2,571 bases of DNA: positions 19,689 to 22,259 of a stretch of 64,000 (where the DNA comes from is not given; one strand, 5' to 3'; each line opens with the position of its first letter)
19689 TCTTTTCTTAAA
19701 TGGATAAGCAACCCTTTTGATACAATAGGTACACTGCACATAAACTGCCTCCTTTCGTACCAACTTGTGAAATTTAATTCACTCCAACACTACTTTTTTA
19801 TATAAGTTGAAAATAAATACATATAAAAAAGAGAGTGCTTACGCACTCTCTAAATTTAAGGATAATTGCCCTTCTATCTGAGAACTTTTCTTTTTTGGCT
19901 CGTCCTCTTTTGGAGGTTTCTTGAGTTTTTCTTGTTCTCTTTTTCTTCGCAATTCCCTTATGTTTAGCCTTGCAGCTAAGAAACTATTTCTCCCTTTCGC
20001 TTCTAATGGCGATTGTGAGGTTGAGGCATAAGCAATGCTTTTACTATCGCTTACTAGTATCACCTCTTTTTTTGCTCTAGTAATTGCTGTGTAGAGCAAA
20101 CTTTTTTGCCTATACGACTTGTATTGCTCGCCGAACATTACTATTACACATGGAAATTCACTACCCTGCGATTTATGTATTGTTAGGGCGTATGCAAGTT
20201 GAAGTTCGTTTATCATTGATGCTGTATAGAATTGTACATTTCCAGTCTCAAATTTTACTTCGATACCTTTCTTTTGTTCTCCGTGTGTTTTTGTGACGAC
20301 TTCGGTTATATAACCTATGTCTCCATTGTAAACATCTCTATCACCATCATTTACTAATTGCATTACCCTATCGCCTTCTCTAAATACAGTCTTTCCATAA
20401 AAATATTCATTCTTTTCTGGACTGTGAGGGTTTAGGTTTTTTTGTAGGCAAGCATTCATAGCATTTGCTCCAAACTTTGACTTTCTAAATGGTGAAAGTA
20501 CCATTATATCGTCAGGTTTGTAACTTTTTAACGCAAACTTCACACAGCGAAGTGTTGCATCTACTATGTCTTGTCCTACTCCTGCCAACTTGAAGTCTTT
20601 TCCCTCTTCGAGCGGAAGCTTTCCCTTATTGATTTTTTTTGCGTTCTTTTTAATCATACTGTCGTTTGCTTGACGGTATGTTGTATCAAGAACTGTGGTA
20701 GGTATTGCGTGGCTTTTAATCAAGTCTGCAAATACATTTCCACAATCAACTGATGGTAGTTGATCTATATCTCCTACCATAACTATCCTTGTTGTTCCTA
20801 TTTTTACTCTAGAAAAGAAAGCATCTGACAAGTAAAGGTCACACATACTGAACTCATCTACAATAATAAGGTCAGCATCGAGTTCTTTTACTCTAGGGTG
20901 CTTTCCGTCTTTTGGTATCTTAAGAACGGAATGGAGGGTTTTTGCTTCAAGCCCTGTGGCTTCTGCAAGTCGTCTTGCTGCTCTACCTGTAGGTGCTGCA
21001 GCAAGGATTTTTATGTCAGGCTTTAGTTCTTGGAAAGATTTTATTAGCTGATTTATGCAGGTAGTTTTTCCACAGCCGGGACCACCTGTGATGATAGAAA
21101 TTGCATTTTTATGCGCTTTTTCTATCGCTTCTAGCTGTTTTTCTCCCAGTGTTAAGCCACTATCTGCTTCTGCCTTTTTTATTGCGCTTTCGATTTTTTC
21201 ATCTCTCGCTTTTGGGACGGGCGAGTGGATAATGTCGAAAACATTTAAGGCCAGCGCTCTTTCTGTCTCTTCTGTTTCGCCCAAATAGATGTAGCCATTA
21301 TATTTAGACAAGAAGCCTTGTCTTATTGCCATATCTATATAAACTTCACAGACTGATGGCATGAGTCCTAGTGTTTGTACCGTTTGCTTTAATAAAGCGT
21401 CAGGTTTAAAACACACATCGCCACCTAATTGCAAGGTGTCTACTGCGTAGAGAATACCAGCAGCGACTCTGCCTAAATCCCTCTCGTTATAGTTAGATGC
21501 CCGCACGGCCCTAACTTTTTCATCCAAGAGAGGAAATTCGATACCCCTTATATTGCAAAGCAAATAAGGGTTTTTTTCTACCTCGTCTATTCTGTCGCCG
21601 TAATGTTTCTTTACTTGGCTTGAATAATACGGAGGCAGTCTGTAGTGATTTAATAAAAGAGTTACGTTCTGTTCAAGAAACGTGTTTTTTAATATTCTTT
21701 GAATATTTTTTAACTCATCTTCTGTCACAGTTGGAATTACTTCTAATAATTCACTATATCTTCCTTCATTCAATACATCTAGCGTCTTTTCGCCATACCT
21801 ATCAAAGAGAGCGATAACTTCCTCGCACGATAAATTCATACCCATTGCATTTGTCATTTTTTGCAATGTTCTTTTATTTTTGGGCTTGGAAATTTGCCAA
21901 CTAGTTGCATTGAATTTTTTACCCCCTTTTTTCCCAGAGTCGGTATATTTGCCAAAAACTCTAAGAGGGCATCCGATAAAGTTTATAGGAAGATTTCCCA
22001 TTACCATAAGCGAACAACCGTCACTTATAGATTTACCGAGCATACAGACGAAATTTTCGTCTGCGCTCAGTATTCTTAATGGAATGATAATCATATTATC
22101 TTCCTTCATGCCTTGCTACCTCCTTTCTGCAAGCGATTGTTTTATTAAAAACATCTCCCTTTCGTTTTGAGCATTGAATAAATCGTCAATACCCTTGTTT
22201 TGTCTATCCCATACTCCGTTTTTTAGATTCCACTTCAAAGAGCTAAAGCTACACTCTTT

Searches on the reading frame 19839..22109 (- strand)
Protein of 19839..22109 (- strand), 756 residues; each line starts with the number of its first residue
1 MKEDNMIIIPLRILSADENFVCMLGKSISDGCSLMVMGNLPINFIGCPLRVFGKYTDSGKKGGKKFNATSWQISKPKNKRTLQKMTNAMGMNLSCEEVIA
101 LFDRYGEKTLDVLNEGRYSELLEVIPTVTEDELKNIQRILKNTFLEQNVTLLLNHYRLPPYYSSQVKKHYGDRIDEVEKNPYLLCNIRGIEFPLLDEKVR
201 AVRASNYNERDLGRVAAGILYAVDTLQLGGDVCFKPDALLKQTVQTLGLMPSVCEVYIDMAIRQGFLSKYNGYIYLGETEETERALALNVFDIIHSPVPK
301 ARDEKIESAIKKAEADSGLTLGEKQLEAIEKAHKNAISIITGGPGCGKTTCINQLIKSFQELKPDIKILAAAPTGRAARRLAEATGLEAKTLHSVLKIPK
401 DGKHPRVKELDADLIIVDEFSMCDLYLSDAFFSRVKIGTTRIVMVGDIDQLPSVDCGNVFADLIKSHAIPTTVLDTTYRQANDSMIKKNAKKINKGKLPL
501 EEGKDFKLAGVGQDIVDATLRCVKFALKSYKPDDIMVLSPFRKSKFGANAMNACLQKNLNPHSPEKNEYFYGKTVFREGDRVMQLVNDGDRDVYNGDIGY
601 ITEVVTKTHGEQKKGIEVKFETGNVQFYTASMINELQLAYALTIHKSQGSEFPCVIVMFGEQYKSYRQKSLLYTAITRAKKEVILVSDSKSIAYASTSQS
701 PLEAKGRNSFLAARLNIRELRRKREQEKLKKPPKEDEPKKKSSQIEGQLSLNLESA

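Call 39: find_related_loci(query=window:19839-22109:-, collection=viral_contigs, flank=10000)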
Query window:19839-22109:- (756 aa) in viral_contigs; peptide patterns used: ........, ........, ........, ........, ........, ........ (x = any residue, [..] = any of these).
7 stretches matched a pattern, but none encodes a relative of the query by tblastn (E <= 1e-3).

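Call 72: search_dna_similar(query=window:19839-22109:-, collection=phages, mode=protein, max_rows=8)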
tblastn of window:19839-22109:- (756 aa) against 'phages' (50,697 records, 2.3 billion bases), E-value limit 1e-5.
Records with a match: 817; places in all: 819; records where one place covers at least 80% of the query: 55.
Best place of each record, by identity: 60-80% 1; <60% 816.
By first word of the organism name: Pseudomonas 349; Klebsiella 118; Flavobacterium 62; Escherichia 36; Bacillus 35; Bacteriophage 31; Lactococcus 22; Enterobacter 20; Aeromonas 19; Cronobacter 18; and 36 more.
By host as written in the record: Pseudomonas aeruginosa 133; Pseudomonas aeruginosa PAO1 107; - 97; Flavobacterium columnare 56; Klebsiella pneumoniae 56; Pseudomonas sp. 34; Lactococcus lactis 17; Escherichia coli 16; and 149 more.
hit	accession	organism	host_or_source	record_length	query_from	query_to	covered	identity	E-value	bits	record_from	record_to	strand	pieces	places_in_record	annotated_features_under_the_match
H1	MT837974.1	Bacteriophage sp.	human fecal samples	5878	1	694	92%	32.4%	5e-70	256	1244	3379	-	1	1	record has no annotation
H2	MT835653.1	Bacteriophage sp.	human fecal samples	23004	61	717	87%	33.5%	1e-89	314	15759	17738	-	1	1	record has no annotation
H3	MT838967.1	Bacteriophage sp.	human fecal samples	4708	30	716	91%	31.6%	3e-66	244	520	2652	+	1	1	record has no annotation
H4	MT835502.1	Bacteriophage sp.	human fecal samples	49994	46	715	89%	32.3%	2e-70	258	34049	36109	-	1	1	record has no annotation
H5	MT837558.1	Bacteriophage sp.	human fecal samples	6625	34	657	83%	34.3%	2e-72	263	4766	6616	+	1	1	record has no annotation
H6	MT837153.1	Bacteriophage sp.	human fecal samples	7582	94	715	82%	34.0%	1e-85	302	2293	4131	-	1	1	record has no annotation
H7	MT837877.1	Bacteriophage sp.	human fecal samples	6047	96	715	82%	33.7%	4e-78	280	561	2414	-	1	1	record has no annotation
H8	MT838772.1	Bacteriophage sp.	human fecal samples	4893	31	692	88%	31.4%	8e-62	231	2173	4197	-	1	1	record has no annotation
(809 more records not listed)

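Call 73: search_dna_similar(query=window:19839-22109:-, collection=plasmids, mode=protein, max_rows=8)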
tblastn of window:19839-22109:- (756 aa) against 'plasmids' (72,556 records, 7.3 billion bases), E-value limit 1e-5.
Records with a match: 2118; places in all: 2215; records where one place covers at least 80% of the query: 266.
Best place of each record, by identity: <60% 2118.
By first word of the organism name: Escherichia 322; Klebsiella 318; Enterobacter 230; Salmonella 107; Piscirickettsia 83; Citrobacter 82; Bacillus 72; Rhizobium 53; Bradyrhizobium 42; Sinorhizobium 39; and 182 more.
By predicted mobility (MOB-suite, as given by PLSDB): conjugative 1395; non-mobilizable 528; mobilizable 195.
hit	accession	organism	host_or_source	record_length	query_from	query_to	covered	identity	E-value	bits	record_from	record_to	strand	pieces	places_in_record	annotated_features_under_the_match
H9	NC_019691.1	Synechococcus sp. PCC 7502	-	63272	34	716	90%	33.7%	1e-69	256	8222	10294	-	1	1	ATP-dependent RecD-like DNA helicase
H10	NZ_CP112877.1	Pseudanabaena galeata CCNP1313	-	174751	34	715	90%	33.3%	2e-69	256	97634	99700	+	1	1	ATP-dependent RecD-like DNA helicase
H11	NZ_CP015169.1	Acetobacter ascendens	single cell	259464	18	700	90%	33.1%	2e-76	277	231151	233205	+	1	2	ATP-dependent RecD-like DNA helicase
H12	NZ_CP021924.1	Acetobacter pasteurianus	cell culture,food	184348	18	700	90%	33.1%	4e-76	276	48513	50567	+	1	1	ATP-dependent RecD-like DNA helicase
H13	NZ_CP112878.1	Pseudanabaena galeata CCNP1313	-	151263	34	715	90%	33.1%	2e-70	259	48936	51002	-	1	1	ATP-dependent RecD-like DNA helicase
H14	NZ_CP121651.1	Bradyrhizobium sp. CB82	Stylosanthes guianensis,cell culture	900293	18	716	92%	32.3%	1e-74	272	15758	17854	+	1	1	ATP-dependent RecD-like DNA helicase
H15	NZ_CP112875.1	Pseudanabaena galeata CCNP1313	-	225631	34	715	90%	33.0%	5e-35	264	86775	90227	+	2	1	ISKra4 family transposase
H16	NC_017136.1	Acetobacter pasteurianus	-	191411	18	700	90%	32.8%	2e-75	274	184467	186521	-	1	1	ATP-dependent RecD-like DNA helicase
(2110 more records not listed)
